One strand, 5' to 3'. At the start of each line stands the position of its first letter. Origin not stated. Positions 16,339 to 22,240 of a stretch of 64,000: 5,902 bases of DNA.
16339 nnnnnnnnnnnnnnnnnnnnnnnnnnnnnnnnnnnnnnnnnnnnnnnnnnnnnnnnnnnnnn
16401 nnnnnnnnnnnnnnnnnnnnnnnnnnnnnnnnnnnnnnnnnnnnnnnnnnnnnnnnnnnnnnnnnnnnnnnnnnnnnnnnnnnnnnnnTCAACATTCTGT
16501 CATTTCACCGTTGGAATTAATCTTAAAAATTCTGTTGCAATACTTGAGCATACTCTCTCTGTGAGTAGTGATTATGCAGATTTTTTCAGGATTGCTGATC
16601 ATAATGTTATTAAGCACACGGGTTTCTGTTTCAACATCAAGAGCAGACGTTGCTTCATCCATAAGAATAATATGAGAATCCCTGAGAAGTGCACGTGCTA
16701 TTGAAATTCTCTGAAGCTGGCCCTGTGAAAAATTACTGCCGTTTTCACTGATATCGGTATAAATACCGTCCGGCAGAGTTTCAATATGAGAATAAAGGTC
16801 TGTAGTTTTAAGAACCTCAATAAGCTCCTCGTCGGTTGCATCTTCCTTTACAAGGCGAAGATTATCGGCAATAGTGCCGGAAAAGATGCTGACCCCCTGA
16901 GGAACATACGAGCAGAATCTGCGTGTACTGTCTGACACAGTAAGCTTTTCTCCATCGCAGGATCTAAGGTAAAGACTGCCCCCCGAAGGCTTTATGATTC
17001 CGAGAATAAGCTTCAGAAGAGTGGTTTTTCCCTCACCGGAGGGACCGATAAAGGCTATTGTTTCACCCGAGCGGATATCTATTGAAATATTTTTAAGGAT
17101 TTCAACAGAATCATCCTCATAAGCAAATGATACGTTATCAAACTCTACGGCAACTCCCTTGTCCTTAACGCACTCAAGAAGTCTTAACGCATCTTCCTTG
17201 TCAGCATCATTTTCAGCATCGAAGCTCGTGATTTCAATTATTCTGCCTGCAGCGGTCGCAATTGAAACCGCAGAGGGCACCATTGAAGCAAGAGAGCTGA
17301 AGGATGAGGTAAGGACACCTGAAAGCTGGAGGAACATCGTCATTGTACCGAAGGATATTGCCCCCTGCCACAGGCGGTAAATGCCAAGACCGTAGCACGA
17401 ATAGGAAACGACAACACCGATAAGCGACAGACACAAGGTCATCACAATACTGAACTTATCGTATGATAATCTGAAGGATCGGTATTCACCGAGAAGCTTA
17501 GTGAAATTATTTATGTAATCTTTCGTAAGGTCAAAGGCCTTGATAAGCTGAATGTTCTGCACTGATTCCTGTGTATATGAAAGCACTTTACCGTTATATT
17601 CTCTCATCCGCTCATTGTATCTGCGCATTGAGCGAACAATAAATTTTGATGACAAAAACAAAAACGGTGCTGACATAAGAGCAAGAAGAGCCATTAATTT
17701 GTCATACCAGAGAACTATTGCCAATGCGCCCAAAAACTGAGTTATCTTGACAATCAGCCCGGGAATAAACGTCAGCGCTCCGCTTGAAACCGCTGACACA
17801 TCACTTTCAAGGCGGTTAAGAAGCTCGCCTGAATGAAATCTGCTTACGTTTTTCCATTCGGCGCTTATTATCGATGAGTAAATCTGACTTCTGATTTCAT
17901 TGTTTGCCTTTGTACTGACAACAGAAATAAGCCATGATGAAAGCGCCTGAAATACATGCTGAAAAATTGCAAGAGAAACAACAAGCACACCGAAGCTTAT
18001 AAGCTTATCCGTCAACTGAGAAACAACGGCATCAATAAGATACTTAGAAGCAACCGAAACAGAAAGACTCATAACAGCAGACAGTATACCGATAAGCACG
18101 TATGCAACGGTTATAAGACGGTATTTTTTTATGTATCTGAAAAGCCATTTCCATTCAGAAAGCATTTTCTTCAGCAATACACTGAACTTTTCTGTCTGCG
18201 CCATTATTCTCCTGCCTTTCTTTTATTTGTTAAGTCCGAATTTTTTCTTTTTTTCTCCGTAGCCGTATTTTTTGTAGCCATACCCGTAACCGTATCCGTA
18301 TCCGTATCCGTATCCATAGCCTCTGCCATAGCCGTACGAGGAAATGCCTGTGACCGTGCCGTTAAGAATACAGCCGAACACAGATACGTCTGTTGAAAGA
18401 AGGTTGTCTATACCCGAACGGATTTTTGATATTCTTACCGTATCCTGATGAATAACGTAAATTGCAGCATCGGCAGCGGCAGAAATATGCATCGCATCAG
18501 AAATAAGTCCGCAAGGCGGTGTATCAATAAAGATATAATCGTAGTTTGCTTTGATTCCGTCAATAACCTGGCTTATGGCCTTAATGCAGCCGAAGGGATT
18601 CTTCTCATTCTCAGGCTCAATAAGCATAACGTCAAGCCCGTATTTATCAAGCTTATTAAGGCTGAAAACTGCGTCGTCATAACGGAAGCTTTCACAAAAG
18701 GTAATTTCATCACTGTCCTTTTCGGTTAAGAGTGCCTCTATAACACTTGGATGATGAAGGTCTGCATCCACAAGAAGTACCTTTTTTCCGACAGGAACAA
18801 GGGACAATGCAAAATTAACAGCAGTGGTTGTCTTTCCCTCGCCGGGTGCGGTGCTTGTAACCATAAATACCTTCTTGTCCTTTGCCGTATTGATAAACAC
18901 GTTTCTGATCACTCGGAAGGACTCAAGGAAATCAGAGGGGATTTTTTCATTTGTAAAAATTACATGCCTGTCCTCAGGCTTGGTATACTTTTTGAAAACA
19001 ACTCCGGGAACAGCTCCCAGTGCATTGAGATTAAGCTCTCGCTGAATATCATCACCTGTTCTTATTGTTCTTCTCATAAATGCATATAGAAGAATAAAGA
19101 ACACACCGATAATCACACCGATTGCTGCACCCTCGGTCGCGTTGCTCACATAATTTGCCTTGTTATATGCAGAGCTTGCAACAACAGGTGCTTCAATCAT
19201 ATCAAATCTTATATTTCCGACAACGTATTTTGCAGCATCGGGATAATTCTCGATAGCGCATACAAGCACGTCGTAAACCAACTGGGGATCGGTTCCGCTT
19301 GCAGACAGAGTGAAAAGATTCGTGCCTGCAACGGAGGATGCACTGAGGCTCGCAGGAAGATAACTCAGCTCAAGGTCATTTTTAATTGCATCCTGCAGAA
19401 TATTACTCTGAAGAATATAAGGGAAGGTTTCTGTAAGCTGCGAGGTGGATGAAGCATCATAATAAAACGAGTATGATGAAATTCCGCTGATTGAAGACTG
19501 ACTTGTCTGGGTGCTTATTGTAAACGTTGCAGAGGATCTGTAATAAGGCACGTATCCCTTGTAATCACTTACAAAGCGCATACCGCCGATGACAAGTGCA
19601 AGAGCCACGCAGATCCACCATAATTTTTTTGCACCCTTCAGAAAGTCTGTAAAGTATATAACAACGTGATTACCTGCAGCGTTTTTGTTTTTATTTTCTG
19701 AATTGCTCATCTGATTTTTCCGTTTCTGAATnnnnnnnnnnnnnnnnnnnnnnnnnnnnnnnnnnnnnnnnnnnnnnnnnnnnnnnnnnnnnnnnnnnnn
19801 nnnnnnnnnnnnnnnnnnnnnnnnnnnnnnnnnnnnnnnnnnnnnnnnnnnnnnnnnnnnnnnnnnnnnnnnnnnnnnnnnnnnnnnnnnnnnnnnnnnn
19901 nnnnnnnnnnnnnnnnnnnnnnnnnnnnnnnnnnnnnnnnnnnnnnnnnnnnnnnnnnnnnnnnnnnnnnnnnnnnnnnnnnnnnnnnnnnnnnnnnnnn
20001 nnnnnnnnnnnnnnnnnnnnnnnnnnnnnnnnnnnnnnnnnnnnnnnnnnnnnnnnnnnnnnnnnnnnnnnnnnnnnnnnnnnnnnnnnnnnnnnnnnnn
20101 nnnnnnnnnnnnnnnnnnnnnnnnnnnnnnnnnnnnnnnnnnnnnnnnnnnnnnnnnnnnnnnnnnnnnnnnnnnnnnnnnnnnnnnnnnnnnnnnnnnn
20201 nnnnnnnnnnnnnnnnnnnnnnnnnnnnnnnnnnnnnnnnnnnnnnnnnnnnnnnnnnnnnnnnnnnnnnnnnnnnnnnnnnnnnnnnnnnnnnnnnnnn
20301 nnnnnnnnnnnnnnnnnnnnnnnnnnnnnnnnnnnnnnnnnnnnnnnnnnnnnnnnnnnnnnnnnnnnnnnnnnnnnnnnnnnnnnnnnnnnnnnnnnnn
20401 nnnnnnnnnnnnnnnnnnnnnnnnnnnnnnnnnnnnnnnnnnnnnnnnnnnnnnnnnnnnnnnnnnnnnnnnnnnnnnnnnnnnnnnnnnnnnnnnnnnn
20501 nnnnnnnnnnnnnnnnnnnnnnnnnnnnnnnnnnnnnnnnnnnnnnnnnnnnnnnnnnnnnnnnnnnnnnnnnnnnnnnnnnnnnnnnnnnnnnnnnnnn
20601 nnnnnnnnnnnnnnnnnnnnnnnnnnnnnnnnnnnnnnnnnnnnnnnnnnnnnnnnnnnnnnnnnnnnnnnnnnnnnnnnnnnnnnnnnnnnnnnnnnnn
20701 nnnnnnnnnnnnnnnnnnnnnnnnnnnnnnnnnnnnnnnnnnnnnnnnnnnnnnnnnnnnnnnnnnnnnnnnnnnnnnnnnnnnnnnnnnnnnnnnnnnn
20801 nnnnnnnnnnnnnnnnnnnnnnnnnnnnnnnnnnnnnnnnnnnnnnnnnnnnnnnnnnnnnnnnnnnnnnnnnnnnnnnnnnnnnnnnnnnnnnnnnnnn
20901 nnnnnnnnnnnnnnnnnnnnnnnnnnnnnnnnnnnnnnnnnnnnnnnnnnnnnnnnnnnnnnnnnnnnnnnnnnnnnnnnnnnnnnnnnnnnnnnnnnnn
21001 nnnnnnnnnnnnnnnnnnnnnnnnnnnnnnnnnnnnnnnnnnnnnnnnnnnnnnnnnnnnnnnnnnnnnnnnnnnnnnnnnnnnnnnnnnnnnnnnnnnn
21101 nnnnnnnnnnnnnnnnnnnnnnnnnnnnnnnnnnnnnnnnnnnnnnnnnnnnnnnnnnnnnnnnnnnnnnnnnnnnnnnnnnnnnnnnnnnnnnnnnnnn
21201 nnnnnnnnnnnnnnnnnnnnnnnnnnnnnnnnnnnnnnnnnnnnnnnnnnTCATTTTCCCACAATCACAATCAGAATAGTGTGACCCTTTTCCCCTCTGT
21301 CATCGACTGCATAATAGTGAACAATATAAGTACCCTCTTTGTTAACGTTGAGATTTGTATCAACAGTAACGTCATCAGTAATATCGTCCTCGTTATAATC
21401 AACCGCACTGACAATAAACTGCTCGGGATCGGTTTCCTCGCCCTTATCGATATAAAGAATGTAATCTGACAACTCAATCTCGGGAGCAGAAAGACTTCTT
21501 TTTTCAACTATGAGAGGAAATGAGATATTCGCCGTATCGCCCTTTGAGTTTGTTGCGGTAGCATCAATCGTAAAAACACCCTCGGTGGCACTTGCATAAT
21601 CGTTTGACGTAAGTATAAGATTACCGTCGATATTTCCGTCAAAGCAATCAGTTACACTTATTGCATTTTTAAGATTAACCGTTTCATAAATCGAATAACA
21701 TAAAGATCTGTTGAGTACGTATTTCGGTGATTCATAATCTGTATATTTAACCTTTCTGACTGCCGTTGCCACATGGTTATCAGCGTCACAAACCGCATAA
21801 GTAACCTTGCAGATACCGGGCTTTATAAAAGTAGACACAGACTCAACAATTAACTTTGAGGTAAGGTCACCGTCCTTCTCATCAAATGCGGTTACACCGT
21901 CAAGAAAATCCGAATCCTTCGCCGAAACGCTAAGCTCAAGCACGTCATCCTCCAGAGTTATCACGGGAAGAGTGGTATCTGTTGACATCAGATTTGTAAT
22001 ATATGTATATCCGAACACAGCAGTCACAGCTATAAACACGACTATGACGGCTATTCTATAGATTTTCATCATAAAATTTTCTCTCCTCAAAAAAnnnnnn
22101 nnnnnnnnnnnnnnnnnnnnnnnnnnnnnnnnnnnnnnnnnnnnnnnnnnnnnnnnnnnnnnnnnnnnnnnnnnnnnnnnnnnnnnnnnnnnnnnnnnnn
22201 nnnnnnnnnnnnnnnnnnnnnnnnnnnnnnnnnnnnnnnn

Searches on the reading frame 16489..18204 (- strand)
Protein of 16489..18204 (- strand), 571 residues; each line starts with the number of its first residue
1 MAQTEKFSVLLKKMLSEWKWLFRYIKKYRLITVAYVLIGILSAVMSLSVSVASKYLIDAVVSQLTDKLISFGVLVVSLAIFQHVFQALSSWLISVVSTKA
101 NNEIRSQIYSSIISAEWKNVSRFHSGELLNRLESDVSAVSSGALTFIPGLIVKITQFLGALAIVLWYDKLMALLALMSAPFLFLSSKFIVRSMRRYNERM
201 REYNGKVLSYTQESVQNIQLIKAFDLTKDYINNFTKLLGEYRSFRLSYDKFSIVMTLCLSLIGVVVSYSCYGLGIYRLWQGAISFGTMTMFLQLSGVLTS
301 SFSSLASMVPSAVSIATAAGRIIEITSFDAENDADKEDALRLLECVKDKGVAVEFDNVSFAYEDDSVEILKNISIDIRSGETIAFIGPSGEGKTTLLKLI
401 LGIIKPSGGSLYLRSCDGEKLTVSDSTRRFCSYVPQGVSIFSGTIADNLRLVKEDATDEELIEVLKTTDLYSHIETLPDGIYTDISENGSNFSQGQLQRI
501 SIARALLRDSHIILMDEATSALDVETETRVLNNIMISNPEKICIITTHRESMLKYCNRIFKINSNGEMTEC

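Call 84: search_protein_families(library=pfam, proteins=[window:16489-18204:-], max_evalue=0.001)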
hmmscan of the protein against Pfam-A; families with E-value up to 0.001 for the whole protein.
window:16489-18204:- (571 aa): 3 families
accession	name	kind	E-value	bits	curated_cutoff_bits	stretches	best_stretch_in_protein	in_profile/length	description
PF00664.28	ABC_membrane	-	5.8e-37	128.3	28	1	34-301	3-273/274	ABC transporter transmembrane region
PF00005.33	ABC_tran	-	1.1e-26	94.5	25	1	370-520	1-137/137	ABC transporter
PF02463.25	SMC_N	-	1.5e-05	25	40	1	369-564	126-213/220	RecF/RecN/SMC N terminal domain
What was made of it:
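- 16489..18204 (-): MsbA-like ABC exporter (571 aa): candidate exporter of the modified peptide (tentative). ABC_membrane + ABC_tran (call 84).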

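Call 92: search_protein_families(library=ncbifam, proteins=[window:16489-18204:-], max_evalue=0.001)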
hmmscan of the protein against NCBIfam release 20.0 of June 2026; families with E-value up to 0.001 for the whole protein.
window:16489-18204:- (571 aa): 185 families (the best 25 are shown)
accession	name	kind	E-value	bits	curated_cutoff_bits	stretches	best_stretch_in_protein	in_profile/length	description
TIGR02204.1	MsbA_rel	hypoth_equivalog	2.4e-78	264.2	780.4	1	16-563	4-548/576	ABC transporter, permease/ATP-binding protein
TIGR02203.1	MsbA_lipidA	equivalog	3e-78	263.7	602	1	18-563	2-542/572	lipid A export permease/ATP-binding protein MsbA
TIGR03375.1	type_I_sec_LssB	subfamily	4.3e-75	253.3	693.1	1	16-562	135-674/696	type I secretion system permease/ATPase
TIGR02868.1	CydC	equivalog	7.1e-74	249.3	329.05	1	19-549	2-529/530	thiol reductant ABC exporter subunit CydC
TIGR03796.1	NHLM_micro_ABC1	equivalog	7.4e-73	245.9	853.3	1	13-563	137-685/710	NHLP family bacteriocin export ABC transporter peptidase/permease/ATPase subunit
TIGR03797.1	NHLM_micro_ABC2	equivalog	3.3e-72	244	709.4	1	18-568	124-662/686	NHLP bacteriocin export ABC transporter permease/ATPase subunit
TIGR02857.1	CydD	equivalog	1e-67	229.3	435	1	30-561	3-528/529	thiol reductant ABC exporter subunit CydD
TIGR01846.1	type_I_sec_HlyB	subfamily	1.4e-67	228.6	725.55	1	12-567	121-668/694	type I secretion system permease/ATPase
TIGR00958.1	3a01208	subfamily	8.5e-65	219.3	874.6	1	21-564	152-688/711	antigen peptide transporter 2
NF010178.0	PRK13657.1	equivalog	3.5e-61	207.3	733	1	20-568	9-547/588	glucan ABC transporter ATP-binding protein/ permease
NF008364.0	PRK11160.1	equivalog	9.7e-60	202.7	630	1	21-564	4-549/575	heme ABC transporter ATP-binding protein/permease CydC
TIGR01842.1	type_I_sec_PrtD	subfamily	2e-58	198.3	510.15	1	36-568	9-531/544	type I secretion system permease/ATPase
TIGR01193.1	bacteriocin_ABC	subfamily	3.4e-58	197.8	523.85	1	22-564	148-683/708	peptide cleavage/export ABC transporter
NF008381.0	PRK11176.1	equivalog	1.8e-56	191.8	867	1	17-569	12-557/582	lipid A ABC transporter ATP-binding protein/permease MsbA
NF045998.1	cleave_ABC_plasm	equivalog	5.5e-56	190.2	500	1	22-554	145-665/673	Mbov_0121 family peptidase domain-containing ABC transporter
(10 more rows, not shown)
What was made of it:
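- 16489..18204 (-): Top NCBIfam hits are MsbA-related (call 92).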

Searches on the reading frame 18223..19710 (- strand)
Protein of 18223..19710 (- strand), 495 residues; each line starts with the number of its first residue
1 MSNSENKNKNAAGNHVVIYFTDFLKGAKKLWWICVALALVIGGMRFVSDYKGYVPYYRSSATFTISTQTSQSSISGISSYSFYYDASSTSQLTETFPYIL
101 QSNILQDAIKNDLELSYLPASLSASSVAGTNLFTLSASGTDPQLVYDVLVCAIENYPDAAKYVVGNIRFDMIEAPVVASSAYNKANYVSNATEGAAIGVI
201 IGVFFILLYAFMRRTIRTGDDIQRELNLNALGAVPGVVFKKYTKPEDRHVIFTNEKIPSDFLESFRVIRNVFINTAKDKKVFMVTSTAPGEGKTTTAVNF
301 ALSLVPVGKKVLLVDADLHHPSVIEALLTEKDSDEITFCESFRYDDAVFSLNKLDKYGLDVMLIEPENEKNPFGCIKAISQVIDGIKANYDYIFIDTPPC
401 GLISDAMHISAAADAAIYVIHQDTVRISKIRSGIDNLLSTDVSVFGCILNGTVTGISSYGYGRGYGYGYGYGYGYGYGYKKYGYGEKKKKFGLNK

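Call 84: search_protein_families(library=pfam, proteins=[window:18223-19710:-], max_evalue=0.001)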
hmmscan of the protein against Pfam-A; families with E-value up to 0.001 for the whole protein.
window:18223-19710:- (495 aa): 5 families
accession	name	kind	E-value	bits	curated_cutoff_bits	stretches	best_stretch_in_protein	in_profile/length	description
PF13614.12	AAA_31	-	1.2e-13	51.8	27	1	280-423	2-150/177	AAA domain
PF10609.15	ParA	-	1.5e-10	41.3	27.1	1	279-450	3-173/246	NUBPL iron-transfer P-loop NTPase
PF01656.29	CbiA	-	3.5e-08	33.9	25.4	1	283-375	2-54/125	CobQ/CobB/MinD/ParA nucleotide binding domain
PF09140.17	MipZ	-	0.00071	19.4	20.7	0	284-400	5-110/262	ATPase MipZ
PF00448.28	SRP54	-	0.00084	19.5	22.7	0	289-347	10-68/196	SRP54-type protein, GTPase domain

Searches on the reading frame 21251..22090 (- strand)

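Call 84: search_protein_families(library=pfam, proteins=[window:21251-22090:-], max_evalue=0.001)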
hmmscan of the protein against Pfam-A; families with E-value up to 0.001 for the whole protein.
window:21251-22090:- (279 aa): 2 families
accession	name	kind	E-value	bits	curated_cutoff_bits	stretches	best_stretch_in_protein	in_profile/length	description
PF16403.11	Bact_surface_Ig-like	-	2.7e-15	56.6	27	2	228-269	23-63/71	Bacterial surface protein, Ig-like domain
PF18981.6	InlK_D3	-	0.0003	21.3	25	1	211-276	9-73/75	Internalin K domain (D3/D4)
